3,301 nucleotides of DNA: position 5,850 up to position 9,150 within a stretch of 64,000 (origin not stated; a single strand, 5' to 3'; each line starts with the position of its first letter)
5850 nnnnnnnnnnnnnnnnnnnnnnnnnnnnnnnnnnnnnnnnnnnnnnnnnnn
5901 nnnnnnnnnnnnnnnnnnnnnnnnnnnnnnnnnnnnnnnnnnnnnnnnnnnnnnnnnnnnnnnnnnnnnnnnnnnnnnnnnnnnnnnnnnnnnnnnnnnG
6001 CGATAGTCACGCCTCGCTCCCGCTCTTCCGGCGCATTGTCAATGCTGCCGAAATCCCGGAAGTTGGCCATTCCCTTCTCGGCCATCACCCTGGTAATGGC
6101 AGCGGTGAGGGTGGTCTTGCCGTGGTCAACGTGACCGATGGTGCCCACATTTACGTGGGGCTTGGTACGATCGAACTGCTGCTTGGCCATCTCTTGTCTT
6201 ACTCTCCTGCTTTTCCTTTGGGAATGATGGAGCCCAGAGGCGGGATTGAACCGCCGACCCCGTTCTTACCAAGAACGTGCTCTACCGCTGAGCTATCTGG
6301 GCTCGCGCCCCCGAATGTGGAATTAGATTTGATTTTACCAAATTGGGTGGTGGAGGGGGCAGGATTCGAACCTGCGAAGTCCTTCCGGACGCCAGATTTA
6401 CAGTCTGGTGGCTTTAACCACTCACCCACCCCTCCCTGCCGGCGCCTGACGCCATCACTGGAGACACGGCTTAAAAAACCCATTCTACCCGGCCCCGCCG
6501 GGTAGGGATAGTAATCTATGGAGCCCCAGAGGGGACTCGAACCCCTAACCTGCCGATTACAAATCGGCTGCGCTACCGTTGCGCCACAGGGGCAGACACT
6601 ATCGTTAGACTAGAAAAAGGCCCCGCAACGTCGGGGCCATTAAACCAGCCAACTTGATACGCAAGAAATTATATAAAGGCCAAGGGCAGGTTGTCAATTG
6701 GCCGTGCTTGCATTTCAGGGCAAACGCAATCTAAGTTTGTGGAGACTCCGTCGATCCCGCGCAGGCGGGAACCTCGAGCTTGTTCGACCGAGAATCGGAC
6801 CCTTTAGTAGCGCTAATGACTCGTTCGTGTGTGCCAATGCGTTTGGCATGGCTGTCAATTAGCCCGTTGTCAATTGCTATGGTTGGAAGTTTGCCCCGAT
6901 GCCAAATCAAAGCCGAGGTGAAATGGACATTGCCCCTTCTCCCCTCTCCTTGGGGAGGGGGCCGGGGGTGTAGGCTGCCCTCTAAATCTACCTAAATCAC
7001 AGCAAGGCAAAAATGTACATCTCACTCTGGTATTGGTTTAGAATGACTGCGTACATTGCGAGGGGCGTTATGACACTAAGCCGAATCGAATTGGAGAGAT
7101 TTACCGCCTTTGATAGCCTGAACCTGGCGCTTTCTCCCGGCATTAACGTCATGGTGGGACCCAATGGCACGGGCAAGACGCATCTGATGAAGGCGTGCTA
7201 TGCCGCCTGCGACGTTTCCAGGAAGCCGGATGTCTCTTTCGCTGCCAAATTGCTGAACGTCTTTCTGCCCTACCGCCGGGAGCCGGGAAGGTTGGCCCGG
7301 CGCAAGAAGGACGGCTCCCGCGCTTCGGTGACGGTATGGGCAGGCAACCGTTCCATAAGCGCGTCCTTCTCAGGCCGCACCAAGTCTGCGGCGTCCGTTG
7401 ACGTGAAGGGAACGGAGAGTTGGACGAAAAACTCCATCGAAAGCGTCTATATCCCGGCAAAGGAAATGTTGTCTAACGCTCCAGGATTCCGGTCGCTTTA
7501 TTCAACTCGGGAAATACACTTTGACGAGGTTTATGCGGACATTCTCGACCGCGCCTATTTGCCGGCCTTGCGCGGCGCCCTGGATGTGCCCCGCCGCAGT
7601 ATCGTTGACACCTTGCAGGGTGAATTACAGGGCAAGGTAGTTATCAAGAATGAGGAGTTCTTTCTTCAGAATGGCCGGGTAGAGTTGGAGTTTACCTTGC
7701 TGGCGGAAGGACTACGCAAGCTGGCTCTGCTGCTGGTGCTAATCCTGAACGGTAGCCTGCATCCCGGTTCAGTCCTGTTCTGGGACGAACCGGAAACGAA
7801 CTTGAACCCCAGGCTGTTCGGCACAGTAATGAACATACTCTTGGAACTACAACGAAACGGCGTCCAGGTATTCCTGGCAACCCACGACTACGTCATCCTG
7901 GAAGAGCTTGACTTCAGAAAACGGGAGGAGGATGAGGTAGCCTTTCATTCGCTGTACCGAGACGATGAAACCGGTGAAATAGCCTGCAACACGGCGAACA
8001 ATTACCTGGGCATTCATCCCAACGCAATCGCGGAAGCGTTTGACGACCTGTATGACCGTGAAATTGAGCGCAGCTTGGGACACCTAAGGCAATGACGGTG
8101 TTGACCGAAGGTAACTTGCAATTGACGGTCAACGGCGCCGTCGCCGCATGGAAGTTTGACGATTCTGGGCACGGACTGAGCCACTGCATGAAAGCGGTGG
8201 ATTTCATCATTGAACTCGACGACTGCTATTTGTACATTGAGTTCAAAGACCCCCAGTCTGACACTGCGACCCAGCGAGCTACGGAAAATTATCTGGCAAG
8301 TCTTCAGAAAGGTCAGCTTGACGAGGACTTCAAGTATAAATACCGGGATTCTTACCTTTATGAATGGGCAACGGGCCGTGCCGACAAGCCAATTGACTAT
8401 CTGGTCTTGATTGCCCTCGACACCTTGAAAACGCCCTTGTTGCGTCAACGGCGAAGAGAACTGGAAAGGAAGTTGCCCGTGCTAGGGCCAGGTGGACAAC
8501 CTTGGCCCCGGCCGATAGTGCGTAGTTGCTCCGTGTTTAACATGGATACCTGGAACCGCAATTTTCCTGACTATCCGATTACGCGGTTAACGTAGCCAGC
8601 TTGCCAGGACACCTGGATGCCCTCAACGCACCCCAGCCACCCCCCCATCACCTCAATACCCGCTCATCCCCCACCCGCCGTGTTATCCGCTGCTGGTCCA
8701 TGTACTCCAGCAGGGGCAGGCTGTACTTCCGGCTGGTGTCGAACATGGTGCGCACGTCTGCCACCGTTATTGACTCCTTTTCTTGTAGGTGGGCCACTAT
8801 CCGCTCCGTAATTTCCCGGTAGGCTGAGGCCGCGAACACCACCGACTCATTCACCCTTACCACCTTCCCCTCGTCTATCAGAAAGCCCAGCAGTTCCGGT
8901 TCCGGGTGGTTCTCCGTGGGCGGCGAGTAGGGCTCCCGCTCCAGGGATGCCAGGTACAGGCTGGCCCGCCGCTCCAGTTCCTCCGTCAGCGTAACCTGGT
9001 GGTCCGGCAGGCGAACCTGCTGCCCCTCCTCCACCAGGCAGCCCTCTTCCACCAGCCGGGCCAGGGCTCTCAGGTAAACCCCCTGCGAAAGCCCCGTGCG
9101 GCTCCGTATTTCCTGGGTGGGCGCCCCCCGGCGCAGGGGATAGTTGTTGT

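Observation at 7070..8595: Low-GC two-gene module next to the tRNA cluster: ABC-type ATPase plus small PD-(D/E)xK-like protein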

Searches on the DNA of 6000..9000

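Call 69: search_rna_families(source=window, start=6000, end=9000, threshold=evalue, max_evalue=0.1)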
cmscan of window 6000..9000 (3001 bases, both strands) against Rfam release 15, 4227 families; matches with E-value up to 0.1: 5.
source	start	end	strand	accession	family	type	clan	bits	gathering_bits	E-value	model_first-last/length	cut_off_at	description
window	6522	6593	-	RF00005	tRNA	Gene; tRNA;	CL00001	68.1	29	5e-14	1-71/71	no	tRNA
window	6231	6302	-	RF00005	tRNA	Gene; tRNA;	CL00001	64.9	29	3.8e-13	1-71/71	no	tRNA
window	6351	6435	-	RF00005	tRNA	Gene; tRNA;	CL00001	60.8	29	4.8e-12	1-71/71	no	tRNA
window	6306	6375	-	RF04321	tmRNA_permuted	Gene;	-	22.1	47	0.087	36-93/213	no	permuted transfer-messenger RNA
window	6612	6769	-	RF00022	GcvB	Gene;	-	21.4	42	0.083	1-204/204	no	GcvB RNA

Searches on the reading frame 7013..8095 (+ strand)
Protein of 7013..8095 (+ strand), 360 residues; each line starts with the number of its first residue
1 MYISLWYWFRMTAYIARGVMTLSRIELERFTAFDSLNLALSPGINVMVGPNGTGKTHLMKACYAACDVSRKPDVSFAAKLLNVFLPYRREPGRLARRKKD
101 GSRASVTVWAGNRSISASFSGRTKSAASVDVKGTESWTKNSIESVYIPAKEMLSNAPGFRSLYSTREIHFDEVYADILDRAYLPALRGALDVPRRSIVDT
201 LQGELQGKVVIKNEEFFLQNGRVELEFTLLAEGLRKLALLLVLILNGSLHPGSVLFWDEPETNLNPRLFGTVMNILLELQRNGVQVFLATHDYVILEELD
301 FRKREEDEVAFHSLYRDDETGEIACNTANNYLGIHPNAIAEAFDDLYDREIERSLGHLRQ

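Call 4: search_protein_families(library=pfam, proteins=[window:7013-8095:+], max_evalue=1)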
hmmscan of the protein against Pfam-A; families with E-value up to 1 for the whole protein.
window:7013-8095:+ (360 aa): 12 families
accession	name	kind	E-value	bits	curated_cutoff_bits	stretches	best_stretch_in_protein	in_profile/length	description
PF13304.12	AAA_21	-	3.4e-22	80.3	27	2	146-297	139-304/304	AAA domain, putative AbiEii toxin, Type IV TA system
PF13175.12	AAA_15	-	2.4e-10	41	32.1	2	20-64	1-45/374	AAA ATPase domain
PF02463.25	SMC_N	-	1e-08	35.3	40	1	22-62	2-44/220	RecF/RecN/SMC N terminal domain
PF13476.12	AAA_23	-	8.4e-07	30.3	27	1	24-67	1-44/201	AAA domain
PF03969.22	AFG1_ATPase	-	0.00016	21.2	27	1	47-84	66-103/361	AFG1-like ATPase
PF13514.12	AAA_27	-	0.00031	20.8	22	1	20-62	1-46/206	AAA domain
PF02456.21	Adeno_IVa2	-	0.00084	18.7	21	1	32-73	77-118/370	Adenovirus IVa2 protein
PF24389.1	ORC-CDC6-like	-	0.0055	15.9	27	1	33-64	26-54/571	ORC-CDC6-like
PF13604.12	AAA_30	-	0.016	15.3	27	1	42-69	17-45/191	AAA domain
PF00005.33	ABC_tran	-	0.025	15.6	25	1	35-63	3-32/137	ABC transporter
PF00004.35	AAA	-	0.037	14.9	21.2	1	47-68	3-24/131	ATPase family associated with various cellular activities (AAA)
PF01695.23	IstB_IS21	-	0.19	11.6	24.1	1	46-71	96-122/238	IstB-like ATP binding protein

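Call 5: search_protein_families(library=padloc, proteins=[window:7013-8095:+], max_evalue=1)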
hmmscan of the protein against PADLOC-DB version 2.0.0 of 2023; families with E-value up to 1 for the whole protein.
window:7013-8095:+ (360 aa): 127 families (the best 25 are shown)
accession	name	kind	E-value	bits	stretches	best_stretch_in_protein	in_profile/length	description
PDLC04213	HEC-02A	-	4.3e-124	412.4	1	20-356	1-335/337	-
PDLC04146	HEC-02B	-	5.2e-63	211.2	1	22-315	2-302/344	-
PDLC04214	HEC-02A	-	5.3e-54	181.8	1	22-354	2-336/338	-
PDLC02980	AriA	-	1.3e-23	82.4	2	171-297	186-304/304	-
PDLC04135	mad3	-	1e-16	59.5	2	22-136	2-110/374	mads_3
PDLC02981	AriAB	-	7.3e-15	52.7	2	239-319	318-396/694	-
PDLC02979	AriA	-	1.2e-12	46.3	2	135-293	217-370/373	-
PDLC02335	AbiLi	-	1.3e-12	45.4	1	22-304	50-246/326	AbiLi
PDLC04033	PD-T4-4_A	-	8.8e-12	42.9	2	190-297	262-372/460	-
PDLC03878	NsnB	-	1.5e-11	42.7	2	242-319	227-308/345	-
PDLC04608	PDC-M38A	-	3.6e-11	41.3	2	225-318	247-341/367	-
PDLC00091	GajA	-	4.5e-11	40.3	2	20-61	1-43/627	AAA ATPase domain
PDLC00096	GajA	-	7.1e-11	39.5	2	20-61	1-43/630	AAA ATPase domain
PDLC04179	HEC-01A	-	1e-10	39.3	2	231-300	342-409/459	-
PDLC02915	ATPase-Toprim_I-B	-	3.2e-10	37.4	2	20-62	1-42/623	-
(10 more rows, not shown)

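Call 6: search_protein_families(library=ncbifam, proteins=[window:7013-8095:+], max_evalue=1)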
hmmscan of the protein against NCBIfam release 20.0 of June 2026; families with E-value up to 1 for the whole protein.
window:7013-8095:+ (360 aa): 80 families (the best 25 are shown)
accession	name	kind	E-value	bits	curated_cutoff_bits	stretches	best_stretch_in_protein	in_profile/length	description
NF047739.1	antiphage_MADS3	equivalog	1.2e-10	41.1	420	2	22-62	2-41/427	methylation-associated defense system AAA family ATPase MAD3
TIGR02673.1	FtsE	equivalog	7.4e-10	38.8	264.85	2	253-300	157-204/214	cell division ATP-binding protein FtsE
TIGR01188.1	drrA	subfamily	3e-07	30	312.45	2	249-293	140-184/302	daunorubicin resistance ABC transporter, ATP-binding protein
NF038234.1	retron_eff_Eco8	equivalog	3.7e-07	29.1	250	2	20-61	1-42/679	retron Eco8 family effector endonuclease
TIGR00611.2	recf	equivalog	4e-07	29.5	172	1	22-66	1-45/339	DNA replication/repair protein RecF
TIGR01166.1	cbiO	subfamily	8.9e-07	28.6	211.8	2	253-293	147-187/190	cobalt ABC transporter, ATP-binding protein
NF010068.0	PRK13548.1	equivalog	1e-06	28.1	261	2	29-63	17-52/261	heme ABC transporter ATP-binding protein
NF041760.1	PtuA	equivalog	1e-06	27.9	500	1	16-61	46-91/524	retron Ec78 anti-phage system effector ATPase PtuA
TIGR03608.1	L_ocin_972_ABC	subfamily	1.9e-06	27.5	254.85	1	249-300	150-201/206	putative bacteriocin export ABC transporter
NF002572.0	PRK02224.1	equivalog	2.2e-06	26.3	1087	1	20-65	1-46/888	DNA double-strand break repair ATPase Rad50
NF041035.1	Rad50_Halo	equivalog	4.4e-06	25.4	1000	1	20-65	1-46/883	DNA double-strand break repair ATPase Rad50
NF040873.1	AztA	equivalog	2.4e-05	24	220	2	249-294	135-180/191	zinc ABC transporter ATP-binding protein AztA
NF045487.1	ASRP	equivalog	3.5e-05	22.6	300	1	32-119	4-67/593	archaea-specific SMC-related protein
TIGR03864.1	PQQ_ABC_ATP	hypoth_equivalog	4.2e-05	23.1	302.25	1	31-60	15-45/236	ABC transporter, ATP-binding subunit, PQQ-dependent alcohol dehydrogenase system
TIGR03005.1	ectoine_ehuA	equivalog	8.9e-05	21.8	345.4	1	253-298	166-212/252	ectoine/hydroxyectoine ABC transporter ATP-binding protein EhuA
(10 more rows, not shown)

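Call 13: search_solved_structures(query=window:7070-8092:+, max_evalue=0.01)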
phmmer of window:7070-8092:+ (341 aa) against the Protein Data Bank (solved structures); distinct sequences matched with E-value up to 0.01: 26.
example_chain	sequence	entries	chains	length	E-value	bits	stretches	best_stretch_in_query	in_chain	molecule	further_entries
8idb_A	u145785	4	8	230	3.3e-08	36.2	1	231-302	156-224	Cell division ATP-binding protein FtsE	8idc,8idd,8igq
8jia_A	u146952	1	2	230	8.7e-08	34.9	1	231-302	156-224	Cell division ATP-binding protein FtsE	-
6z4w_A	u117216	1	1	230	5.6e-05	25.6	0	230-283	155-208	Cell division ATP-binding protein FtsE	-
6z63_A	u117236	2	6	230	5.7e-05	25.6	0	230-283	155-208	Cell division ATP-binding protein FtsE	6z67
8i6o_B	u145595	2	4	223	5.7e-05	25.6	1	226-282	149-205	Cell division ATP-binding protein FtsE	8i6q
4u00_A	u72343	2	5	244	0.00014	24.3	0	232-280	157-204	Amino acid ABC transporter, ATP-binding protein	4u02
8i6r_B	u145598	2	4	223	0.00015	24.3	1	226-282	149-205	Cell division ATP-binding protein FtsE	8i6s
8tzk_A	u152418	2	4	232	0.00033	23.1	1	233-278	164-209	Cell division ATP-binding protein FtsE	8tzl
8tzj_A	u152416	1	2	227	0.00035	23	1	233-278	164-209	Cell division ATP-binding protein FtsE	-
4yms_J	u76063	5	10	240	0.00062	22.2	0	230-281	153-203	ABC-type polar amino acid transport system, ATPase component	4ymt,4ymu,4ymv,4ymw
3c41_J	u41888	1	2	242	0.0015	21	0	232-280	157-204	Amino acid ABC transporter (ArtP)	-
2olj_A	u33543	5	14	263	0.0019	20.6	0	232-280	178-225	Amino acid ABC transporter | protein ArtP | ArtP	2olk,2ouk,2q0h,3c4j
9kjx_B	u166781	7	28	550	0.0026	20.2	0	3-42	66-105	AAA family ATPase | Retron I-A effector PtuA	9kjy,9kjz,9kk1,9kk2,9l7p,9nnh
8w6i_B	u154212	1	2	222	0.0033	19.8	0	230-284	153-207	Cell division ATP-binding protein FtsE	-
9iue_5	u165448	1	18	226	0.0034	19.8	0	230-283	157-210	Cell division ATP-binding protein FtsE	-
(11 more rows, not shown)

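Call 60: search_solved_structures(query=A3, max_evalue=0.001)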
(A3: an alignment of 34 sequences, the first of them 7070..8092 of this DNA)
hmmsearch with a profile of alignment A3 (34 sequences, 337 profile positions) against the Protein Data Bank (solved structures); distinct sequences matched with E-value up to 0.001: 49.
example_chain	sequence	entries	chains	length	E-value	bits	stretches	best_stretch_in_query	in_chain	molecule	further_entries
3qkt_A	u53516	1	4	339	1.1e-08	37.9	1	1-44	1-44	DNA double-strand break repair rad50 ATPase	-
3qku_A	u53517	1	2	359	1.2e-08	37.8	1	1-44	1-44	DNA double-strand break repair rad50 ATPase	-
4nci_A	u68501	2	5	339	2.3e-08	36.9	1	1-44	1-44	DNA double-strand break repair Rad50 ATPase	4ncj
4nch_A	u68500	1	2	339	5.3e-08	35.7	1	1-44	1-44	DNA double-strand break repair Rad50 ATPase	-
4nck_A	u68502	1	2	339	6e-08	35.5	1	1-44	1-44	DNA double-strand break repair Rad50 ATPase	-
9vh1_D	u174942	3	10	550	1.1e-07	34.6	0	3-43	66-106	Retron Ec78 probable ATPase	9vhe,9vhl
9kjx_B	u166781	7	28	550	1.1e-07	34.6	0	3-43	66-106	AAA family ATPase | Retron I-A effector PtuA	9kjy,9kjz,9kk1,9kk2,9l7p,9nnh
8idb_A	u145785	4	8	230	1.7e-07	34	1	232-279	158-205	Cell division ATP-binding protein FtsE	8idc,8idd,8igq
8tzj_A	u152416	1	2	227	2.5e-07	33.5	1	226-275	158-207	Cell division ATP-binding protein FtsE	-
8tzk_A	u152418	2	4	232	2.6e-07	33.4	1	226-275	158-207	Cell division ATP-binding protein FtsE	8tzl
22bu_B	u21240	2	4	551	4.4e-07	32.7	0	203-283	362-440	AAA family ATPase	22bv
9vkz_A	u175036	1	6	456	5.3e-07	32.4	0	3-43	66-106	Retron Ec78 probable ATPase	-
9nnb_C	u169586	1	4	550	8.2e-07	31.8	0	3-43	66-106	Retron I-A effector PtuA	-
9u9y_A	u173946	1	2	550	8.9e-07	31.7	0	203-281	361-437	AAA family ATPase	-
1us8_A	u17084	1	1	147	1.2e-06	31.2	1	1-45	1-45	DNA DOUBLE-STRAND BREAK REPAIR RAD50 ATPASE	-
8ux9_B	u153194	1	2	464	3.2e-05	26.5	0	2-116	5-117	AriA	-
8v45_A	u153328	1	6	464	3.4e-05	26.5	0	2-116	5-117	AriA antitoxin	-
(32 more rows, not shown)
